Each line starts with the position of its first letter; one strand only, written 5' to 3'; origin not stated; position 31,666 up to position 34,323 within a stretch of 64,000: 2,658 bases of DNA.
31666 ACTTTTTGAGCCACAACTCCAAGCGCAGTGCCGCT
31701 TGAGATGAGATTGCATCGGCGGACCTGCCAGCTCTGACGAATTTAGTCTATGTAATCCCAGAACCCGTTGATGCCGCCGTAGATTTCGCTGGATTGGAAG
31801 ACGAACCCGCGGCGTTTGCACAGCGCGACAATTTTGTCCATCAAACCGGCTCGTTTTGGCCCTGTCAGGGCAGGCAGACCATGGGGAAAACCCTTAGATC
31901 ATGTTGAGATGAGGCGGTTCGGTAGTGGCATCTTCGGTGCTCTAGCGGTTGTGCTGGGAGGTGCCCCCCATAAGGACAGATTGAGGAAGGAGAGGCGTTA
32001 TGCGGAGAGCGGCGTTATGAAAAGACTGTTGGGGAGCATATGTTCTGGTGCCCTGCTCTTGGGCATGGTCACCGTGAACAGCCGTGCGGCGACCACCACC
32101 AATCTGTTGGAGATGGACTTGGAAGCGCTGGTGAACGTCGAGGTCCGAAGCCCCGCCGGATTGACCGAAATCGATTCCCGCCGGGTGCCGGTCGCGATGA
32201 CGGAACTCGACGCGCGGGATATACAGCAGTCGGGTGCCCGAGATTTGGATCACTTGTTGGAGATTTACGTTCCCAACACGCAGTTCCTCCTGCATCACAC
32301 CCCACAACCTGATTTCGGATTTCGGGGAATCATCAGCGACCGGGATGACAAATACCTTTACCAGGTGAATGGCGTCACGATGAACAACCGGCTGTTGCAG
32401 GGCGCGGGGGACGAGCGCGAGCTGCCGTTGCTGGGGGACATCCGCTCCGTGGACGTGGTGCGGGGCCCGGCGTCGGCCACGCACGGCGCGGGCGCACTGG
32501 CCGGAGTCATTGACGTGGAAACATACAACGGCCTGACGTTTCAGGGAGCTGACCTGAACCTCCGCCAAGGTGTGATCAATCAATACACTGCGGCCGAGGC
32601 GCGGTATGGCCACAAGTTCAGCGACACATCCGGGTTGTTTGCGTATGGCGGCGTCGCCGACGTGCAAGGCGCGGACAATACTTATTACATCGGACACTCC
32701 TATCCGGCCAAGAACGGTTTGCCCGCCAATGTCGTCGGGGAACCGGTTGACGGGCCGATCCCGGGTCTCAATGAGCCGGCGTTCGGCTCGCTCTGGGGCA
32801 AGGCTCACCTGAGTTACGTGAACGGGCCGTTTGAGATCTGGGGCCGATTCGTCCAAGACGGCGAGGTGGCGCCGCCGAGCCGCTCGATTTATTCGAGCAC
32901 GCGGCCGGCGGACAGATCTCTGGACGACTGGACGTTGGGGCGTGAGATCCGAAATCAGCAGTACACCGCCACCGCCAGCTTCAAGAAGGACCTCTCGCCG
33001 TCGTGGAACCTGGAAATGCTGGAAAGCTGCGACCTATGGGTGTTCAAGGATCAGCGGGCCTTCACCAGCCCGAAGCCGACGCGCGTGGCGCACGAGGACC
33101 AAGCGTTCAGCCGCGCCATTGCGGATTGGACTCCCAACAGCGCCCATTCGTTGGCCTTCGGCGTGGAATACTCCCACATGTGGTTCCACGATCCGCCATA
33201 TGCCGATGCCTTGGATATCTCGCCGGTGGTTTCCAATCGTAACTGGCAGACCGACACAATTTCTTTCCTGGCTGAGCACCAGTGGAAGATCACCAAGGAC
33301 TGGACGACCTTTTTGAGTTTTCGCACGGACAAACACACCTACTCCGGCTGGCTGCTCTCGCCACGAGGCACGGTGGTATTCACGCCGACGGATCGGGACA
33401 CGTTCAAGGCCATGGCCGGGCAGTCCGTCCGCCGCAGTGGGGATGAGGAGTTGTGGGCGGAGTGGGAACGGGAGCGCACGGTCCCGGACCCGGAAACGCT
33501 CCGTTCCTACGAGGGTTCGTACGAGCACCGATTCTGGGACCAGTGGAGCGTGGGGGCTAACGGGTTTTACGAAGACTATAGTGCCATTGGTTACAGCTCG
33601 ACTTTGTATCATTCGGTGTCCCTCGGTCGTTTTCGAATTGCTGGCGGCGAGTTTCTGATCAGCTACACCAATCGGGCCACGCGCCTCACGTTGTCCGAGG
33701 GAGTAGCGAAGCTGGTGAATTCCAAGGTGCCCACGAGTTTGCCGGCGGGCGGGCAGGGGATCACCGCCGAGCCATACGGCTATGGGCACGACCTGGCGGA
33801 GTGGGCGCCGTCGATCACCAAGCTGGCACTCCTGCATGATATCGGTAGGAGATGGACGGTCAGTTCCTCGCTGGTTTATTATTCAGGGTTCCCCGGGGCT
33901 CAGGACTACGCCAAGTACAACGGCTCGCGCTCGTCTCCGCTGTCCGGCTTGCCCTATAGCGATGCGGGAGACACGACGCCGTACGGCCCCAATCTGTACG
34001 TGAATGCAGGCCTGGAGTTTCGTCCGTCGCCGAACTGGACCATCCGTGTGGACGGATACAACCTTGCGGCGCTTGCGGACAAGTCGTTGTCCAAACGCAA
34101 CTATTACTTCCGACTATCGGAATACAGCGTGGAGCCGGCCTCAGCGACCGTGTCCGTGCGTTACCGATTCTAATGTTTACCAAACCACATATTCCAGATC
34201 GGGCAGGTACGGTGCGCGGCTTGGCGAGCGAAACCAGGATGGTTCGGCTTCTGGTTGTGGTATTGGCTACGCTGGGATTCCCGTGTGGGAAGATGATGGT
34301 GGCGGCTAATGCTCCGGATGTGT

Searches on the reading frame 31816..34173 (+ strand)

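Call 30: search_protein_families(library=pfam, proteins=[window:31816-34173:+], max_evalue=0.001)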
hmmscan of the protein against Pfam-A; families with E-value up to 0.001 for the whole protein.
window:31816-34173:+ (785 aa): 2 families
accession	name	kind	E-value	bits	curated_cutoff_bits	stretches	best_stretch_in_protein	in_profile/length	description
PF00593.30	TonB_dep_Rec_b-barrel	-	1.6e-16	61.6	27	1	347-750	29-436/436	TonB dependent receptor-like, beta-barrel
PF07715.20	Plug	-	1.7e-12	48.2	23.9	1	122-231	3-107/107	TonB-dependent Receptor Plug Domain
